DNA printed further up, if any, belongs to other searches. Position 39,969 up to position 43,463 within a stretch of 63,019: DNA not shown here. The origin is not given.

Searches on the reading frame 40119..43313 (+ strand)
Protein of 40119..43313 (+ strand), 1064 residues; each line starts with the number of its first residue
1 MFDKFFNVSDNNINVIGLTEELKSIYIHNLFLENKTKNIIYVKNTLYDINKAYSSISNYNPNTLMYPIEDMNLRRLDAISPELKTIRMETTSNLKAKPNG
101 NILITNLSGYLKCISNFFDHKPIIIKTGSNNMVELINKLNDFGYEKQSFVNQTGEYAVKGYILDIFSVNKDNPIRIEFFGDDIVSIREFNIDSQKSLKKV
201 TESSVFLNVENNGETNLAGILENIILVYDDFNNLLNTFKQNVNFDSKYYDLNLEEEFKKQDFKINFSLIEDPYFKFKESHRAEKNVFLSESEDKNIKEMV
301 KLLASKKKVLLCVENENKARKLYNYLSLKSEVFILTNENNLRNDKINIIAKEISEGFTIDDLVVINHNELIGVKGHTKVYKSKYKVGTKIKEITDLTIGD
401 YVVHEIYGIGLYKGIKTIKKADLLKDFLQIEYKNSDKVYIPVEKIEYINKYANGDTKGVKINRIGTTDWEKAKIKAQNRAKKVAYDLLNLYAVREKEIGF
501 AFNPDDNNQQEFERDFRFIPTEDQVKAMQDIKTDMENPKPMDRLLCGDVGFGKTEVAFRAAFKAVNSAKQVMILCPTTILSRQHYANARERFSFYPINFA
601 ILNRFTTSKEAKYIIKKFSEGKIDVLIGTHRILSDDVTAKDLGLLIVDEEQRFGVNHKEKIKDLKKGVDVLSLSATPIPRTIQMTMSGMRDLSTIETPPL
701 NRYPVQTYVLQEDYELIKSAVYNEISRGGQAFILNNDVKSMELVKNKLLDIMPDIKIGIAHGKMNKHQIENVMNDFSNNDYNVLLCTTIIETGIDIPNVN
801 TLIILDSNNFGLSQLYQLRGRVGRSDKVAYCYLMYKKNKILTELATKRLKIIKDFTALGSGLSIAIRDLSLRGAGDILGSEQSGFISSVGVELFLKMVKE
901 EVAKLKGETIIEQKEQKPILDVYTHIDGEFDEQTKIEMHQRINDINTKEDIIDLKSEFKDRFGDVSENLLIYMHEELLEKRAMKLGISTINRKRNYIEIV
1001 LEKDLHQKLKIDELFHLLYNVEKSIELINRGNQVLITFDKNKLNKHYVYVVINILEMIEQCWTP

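Call 54: search_protein_families(library=pfam, proteins=[window:40119-43313:+], max_evalue=0.00001)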
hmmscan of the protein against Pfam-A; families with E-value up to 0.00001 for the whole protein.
window:40119-43313:+ (1064 aa): 5 families
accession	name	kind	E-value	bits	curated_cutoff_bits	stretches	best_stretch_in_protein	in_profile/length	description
PF00271.37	Helicase_C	-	9.7e-25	87.4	23.5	1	721-825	10-109/110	Helicase conserved C-terminal domain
PF00270.35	DEAD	-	1.2e-23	84.1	26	1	521-684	1-166/167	DEAD/DEAH box helicase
PF17757.6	UvrB_inter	-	5.3e-20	71.8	22.9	1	131-206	10-86/91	UvrB interaction domain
PF02559.22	CarD_TRCF_RID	-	5.9e-16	58.7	23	1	396-451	1-56/57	CarD-like/TRCF RID domain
PF03461.20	TRCF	-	1.1e-10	42.1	25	1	931-1007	14-90/95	TRCF domain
